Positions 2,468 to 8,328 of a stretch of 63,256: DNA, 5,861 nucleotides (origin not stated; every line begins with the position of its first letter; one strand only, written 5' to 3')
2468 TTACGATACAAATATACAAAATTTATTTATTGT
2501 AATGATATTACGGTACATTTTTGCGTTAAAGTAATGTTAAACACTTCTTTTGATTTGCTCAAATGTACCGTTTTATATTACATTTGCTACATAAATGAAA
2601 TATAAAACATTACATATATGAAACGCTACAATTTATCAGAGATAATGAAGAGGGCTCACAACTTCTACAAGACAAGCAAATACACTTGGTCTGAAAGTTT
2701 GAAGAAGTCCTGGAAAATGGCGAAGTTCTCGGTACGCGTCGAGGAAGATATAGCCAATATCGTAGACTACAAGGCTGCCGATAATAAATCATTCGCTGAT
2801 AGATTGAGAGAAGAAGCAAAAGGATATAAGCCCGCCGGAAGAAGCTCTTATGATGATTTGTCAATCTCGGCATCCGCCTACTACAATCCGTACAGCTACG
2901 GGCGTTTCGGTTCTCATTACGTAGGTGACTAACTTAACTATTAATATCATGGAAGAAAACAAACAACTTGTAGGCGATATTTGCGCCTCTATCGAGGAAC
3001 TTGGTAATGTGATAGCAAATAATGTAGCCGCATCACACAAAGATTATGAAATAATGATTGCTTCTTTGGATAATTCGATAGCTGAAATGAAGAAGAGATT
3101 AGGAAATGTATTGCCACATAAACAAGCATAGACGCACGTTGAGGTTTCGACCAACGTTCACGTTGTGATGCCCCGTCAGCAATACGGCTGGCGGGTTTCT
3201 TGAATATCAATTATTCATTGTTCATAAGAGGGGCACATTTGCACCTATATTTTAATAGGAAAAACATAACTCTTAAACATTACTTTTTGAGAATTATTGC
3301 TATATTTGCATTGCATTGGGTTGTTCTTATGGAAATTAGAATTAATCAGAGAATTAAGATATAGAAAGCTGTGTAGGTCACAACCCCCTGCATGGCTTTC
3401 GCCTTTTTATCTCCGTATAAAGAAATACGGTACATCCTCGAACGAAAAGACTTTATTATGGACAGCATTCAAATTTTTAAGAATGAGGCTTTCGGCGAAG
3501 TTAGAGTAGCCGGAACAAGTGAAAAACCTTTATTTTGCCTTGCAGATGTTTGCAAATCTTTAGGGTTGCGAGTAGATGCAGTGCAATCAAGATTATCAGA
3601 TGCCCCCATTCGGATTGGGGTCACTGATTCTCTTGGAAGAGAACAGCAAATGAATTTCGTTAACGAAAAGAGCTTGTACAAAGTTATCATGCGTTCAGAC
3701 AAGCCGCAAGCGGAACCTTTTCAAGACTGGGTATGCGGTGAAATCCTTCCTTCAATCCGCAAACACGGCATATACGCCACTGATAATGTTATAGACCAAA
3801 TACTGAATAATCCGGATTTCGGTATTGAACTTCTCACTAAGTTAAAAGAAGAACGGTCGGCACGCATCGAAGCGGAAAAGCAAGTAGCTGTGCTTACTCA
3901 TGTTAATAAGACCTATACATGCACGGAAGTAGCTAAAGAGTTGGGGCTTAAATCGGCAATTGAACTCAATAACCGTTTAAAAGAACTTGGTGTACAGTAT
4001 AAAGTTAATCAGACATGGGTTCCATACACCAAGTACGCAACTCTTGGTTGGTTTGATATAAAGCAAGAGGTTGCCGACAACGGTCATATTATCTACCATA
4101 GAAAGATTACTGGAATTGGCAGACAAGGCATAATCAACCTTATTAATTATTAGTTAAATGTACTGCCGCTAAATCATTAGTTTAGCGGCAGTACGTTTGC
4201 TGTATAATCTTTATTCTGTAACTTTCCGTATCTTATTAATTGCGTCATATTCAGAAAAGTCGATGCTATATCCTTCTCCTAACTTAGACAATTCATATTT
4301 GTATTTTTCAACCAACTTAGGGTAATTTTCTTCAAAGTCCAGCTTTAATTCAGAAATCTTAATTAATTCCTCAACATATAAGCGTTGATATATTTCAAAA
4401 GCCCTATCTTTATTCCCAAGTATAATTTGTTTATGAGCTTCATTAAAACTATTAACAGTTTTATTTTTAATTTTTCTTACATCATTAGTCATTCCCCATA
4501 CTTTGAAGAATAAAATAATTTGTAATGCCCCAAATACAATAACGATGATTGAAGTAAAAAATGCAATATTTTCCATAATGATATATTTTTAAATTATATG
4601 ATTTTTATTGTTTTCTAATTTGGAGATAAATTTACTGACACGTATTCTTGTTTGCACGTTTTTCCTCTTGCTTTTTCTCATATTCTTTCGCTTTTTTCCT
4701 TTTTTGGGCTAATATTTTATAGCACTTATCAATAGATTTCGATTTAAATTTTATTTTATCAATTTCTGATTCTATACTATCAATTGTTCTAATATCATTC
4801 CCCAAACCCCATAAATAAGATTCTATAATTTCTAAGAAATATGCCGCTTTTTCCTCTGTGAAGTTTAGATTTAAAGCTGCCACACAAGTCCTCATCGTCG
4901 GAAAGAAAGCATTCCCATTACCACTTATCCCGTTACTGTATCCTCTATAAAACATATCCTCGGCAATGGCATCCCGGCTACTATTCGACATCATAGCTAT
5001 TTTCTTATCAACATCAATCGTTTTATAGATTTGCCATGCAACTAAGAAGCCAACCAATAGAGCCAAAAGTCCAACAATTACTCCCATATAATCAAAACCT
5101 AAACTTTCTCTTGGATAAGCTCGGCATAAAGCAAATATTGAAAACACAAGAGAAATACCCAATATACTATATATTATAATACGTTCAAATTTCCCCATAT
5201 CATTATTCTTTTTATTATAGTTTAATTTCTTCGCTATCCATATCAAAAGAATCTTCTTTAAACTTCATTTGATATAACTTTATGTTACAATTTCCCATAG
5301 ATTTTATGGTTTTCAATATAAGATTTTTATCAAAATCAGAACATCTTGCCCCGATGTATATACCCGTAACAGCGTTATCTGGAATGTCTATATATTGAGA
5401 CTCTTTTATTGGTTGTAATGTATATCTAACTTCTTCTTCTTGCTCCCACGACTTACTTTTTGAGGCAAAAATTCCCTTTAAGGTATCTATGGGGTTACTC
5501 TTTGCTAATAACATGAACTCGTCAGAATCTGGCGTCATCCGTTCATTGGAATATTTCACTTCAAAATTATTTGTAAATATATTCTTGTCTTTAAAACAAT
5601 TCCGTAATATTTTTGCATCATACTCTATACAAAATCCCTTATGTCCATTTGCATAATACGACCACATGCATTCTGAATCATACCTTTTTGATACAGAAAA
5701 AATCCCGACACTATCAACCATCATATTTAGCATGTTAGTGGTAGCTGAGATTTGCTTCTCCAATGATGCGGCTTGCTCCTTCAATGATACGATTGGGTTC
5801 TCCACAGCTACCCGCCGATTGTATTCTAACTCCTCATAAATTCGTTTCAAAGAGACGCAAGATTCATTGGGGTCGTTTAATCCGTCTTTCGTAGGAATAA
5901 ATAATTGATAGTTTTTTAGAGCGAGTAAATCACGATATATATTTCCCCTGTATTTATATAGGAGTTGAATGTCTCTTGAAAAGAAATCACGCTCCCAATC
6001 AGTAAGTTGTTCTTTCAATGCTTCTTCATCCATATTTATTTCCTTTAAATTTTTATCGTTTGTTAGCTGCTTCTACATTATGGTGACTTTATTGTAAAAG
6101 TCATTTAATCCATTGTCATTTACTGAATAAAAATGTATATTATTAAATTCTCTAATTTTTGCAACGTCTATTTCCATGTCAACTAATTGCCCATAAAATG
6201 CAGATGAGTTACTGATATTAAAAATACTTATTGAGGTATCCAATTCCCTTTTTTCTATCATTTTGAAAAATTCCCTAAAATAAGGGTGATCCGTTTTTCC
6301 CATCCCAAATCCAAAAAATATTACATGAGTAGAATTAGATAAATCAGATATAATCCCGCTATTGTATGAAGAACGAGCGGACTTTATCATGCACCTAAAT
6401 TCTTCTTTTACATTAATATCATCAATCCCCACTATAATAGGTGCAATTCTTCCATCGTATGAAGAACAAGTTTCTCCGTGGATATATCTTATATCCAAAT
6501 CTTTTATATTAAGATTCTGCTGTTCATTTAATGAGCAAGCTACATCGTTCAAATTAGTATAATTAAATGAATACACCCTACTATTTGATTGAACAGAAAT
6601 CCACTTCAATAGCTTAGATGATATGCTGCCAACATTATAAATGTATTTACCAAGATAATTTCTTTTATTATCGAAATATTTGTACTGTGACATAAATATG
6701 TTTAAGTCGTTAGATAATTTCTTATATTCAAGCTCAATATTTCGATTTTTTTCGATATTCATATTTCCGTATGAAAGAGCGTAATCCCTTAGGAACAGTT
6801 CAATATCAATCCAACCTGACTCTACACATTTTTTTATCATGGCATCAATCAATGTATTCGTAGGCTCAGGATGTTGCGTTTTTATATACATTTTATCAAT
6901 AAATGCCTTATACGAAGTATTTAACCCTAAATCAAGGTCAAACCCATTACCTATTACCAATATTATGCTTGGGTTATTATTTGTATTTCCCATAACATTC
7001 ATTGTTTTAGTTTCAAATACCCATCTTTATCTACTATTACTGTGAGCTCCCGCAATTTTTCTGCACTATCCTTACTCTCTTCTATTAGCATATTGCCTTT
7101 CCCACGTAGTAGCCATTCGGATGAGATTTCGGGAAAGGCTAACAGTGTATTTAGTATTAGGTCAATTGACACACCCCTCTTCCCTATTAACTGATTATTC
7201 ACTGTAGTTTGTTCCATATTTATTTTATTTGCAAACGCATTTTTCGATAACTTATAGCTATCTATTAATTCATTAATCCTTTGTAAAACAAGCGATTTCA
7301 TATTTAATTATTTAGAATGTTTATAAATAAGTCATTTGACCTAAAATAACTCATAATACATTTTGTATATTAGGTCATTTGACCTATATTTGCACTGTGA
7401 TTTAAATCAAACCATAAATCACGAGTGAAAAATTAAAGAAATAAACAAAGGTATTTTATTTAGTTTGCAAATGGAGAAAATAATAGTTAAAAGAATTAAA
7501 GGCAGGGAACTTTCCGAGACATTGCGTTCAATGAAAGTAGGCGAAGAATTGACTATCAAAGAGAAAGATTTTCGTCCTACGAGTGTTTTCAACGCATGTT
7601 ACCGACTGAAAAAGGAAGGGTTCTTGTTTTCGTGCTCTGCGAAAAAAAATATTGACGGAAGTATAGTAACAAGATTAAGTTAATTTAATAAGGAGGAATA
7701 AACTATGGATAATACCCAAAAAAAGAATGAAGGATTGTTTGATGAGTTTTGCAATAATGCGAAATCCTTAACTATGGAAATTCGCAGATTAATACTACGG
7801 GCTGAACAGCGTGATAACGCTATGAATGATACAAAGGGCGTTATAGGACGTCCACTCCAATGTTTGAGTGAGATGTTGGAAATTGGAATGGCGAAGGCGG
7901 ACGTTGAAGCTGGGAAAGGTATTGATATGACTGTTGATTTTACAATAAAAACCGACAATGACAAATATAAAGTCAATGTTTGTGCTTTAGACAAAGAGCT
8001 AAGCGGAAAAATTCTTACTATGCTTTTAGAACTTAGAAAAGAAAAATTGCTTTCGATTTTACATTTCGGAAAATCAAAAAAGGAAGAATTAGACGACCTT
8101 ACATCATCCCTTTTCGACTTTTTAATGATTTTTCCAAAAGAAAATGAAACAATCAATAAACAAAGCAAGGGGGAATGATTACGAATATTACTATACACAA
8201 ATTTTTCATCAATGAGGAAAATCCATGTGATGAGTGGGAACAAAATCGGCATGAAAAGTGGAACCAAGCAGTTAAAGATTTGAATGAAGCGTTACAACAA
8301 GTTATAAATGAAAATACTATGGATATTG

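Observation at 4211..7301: Prophage repressor co-transcribed with AbiH, DUF2971 and two membrane proteins: a lysogen-expressed five-gene candidate defence operon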

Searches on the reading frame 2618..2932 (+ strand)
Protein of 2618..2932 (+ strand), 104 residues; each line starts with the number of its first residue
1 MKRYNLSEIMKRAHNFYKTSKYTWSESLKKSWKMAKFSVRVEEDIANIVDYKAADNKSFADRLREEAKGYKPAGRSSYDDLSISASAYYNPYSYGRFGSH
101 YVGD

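Call 69: search_protein_families(library=pfam, proteins=[window:2618-2932:+], max_evalue=0.01)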
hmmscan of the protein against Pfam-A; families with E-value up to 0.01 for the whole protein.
window:2618-2932:+ (104 aa): 1 family
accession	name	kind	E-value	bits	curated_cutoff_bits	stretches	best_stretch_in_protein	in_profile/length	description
PF18847.6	LPD29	-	0.0034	18.5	27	1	27-71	13-60/93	Large polyvalent protein associated domain 29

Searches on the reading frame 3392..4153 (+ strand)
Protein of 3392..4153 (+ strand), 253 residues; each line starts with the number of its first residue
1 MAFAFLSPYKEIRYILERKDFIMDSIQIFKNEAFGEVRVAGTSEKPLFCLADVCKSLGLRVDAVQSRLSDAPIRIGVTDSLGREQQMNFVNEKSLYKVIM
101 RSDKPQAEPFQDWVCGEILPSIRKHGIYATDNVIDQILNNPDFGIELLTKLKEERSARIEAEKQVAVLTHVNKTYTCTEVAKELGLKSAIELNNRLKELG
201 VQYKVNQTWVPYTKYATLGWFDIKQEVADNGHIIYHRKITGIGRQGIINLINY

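Call 3: search_protein_families(library=pfam, proteins=[window:3392-4153:+], max_evalue=0.1)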
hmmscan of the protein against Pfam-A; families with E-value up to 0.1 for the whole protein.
window:3392-4153:+ (253 aa): 3 families
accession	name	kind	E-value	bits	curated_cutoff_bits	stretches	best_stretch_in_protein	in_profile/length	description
PF02498.22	Bro-N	-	3.1e-18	66.6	25.6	1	36-120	1-96/96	BRO family, N-terminal domain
PF03374.19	ANT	-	1.2e-14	55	25.3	1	169-251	18-105/108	Phage antirepressor protein KilAC domain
PF22016.2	DUF6933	-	0.0025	18.1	27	1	81-140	35-93/157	Domain of unknown function (DUF6933)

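Call 4: search_protein_families(library=padloc, proteins=[window:3392-4153:+], max_evalue=0.1)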
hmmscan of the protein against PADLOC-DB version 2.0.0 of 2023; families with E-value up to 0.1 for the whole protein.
window:3392-4153:+ (253 aa): 1 family
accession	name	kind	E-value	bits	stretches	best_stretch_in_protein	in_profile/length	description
PDLC05067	PDC-S69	-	0.02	12.5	1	170-240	75-144/289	-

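Call 5: search_protein_families(library=phrogs, proteins=[window:3392-4153:+], max_evalue=0.01)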
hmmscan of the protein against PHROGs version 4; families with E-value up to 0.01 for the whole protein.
window:3392-4153:+ (253 aa): 15 families
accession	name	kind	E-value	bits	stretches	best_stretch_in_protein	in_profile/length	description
phrog_130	-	transcription regulation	1.3e-63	216.7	1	20-251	154-408/480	anti-repressor Ant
phrog_2899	-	transcription regulation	2.9e-36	126.4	1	22-169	3-155/263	anti-repressor Ant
phrog_2593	-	transcription regulation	5.2e-26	92.9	1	27-171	20-173/255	anti-repressor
phrog_463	-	transcription regulation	7.2e-24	85.7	1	23-165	2-141/250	anti-repressor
phrog_7940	-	unknown function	1.4e-22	81.4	1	23-131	1-110/252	-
phrog_245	-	transcription regulation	1.5e-20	75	1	26-130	41-144/319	anti-repressor Ant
phrog_25722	-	unknown function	9.9e-18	65.4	1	23-133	1-113/150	-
phrog_5060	-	transcription regulation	1.9e-17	65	1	36-181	16-166/224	anti-repressor Ant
phrog_2011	-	transcription regulation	2.3e-17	64.6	1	27-148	2-136/275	anti-repressor Ant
phrog_63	-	transcription regulation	2.9e-14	54.2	1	164-250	261-355/431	anti-repressor Ant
phrog_25289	-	unknown function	1.4e-11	45.5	1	192-252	1-65/79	-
phrog_9976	-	transcription regulation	2.8e-11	44.6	1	37-155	11-128/188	anti-repressor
phrog_2977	-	transcription regulation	5.6e-09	36.9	1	14-106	52-149/150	anti-repressor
phrog_7347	-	unknown function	0.00029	22.1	1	88-130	7-48/78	-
phrog_9129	-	unknown function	0.0017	19.4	1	152-188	63-99/184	-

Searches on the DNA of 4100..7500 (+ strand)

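Call 11: search_dna_similar(query=window:4100-7500:+, collection=phages, mode=distant)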
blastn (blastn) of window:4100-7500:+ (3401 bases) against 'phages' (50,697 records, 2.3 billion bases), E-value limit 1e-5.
Records with a match: 1; places in all: 1; records where one place covers at least 80% of the query: 0.
Best place of each record, by identity: 80-90% 1.
By first word of the organism name: Bacteroides 1.
By host as written in the record: Bacteroides salyersiae BG8 1.
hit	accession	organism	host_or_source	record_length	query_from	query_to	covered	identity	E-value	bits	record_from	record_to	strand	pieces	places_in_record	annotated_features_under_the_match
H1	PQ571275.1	Bacteroides phage BS-TP2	Bacteroides salyersiae BG8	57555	383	437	2%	87.3%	3e-8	69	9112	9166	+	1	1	none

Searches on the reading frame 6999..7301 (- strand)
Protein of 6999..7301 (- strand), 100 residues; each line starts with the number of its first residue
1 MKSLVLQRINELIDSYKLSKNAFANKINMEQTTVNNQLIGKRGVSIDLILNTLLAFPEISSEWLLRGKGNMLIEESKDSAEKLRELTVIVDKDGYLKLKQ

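Call 3: search_protein_families(library=pfam, proteins=[window:6999-7301:-], max_evalue=0.1)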
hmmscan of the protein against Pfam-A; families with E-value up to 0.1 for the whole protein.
window:6999-7301:- (100 aa): 1 family
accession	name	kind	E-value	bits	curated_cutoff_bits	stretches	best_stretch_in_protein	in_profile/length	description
PF13744.12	HTH_37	-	0.0033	17.6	27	1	2-51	16-66/80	Helix-turn-helix domain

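Call 4: search_protein_families(library=padloc, proteins=[window:6999-7301:-], max_evalue=0.1)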
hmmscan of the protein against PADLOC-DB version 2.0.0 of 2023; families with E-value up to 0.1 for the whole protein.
window:6999-7301:- (100 aa): 1 family
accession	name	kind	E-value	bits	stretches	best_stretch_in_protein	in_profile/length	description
PDLC03665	Control_protein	-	0.013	13.8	1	11-49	15-54/77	control protein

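Call 5: search_protein_families(library=phrogs, proteins=[window:6999-7301:-], max_evalue=0.01)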
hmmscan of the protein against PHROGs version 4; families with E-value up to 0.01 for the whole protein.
window:6999-7301:- (100 aa): 8 families
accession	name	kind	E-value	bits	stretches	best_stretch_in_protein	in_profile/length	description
phrog_8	-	transcription regulation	8.6e-08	33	1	8-83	165-234/346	transcriptional regulator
phrog_2328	-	transcription regulation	3.1e-06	28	1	7-80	18-90/128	transcriptional repressor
phrog_2967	-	transcription regulation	7.2e-06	26.7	1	7-86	13-90/225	transcriptional regulator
phrog_9710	-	unknown function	1.6e-05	25.9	1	10-79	19-90/95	-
phrog_4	-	transcription regulation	6.2e-05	23.1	1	5-84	137-205/400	transcriptional repressor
phrog_1373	-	transcription regulation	0.00028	21.9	1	6-52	65-111/166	transcriptional regulator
phrog_4583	-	transcription regulation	0.00061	20.8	1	7-49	13-55/81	transcriptional repressor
phrog_1728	-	transcription regulation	0.009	16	0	5-53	4-52/380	transcriptional regulator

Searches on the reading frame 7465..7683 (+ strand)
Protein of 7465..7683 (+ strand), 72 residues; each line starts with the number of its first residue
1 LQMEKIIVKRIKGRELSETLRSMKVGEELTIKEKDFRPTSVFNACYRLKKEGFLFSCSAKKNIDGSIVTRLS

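Call 3: search_protein_families(library=pfam, proteins=[window:7465-7683:+], max_evalue=0.1)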
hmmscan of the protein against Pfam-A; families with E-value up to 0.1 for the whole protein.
window:7465-7683:+ (72 aa): 2 families
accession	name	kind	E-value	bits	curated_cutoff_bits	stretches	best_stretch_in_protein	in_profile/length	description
PF00851.24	Peptidase_C6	-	0.043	13.2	25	1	21-68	236-285/440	Helper component proteinase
PF03589.19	Antiterm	-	0.057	14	26.7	1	16-54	3-41/87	Antitermination protein Q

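Call 5: search_protein_families(library=phrogs, proteins=[window:7465-7683:+], max_evalue=0.01)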
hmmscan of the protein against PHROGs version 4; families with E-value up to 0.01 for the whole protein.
window:7465-7683:+ (72 aa): 0 families

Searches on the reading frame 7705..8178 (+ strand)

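Call 3: search_protein_families(library=pfam, proteins=[window:7705-8178:+], max_evalue=0.1)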
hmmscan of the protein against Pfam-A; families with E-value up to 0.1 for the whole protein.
window:7705-8178:+ (157 aa): 2 families
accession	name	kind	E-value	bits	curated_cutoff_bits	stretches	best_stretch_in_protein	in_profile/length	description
PF00658.24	MLLE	-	0.0092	16.4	27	1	92-120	22-50/66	MLLE domain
PF17117.11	DUF5104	-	0.043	14.7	27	0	62-93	52-85/107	Domain of unknown function (DUF5104)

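Call 5: search_protein_families(library=phrogs, proteins=[window:7705-8178:+], max_evalue=0.01)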
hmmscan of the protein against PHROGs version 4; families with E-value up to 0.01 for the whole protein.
window:7705-8178:+ (157 aa): 0 families
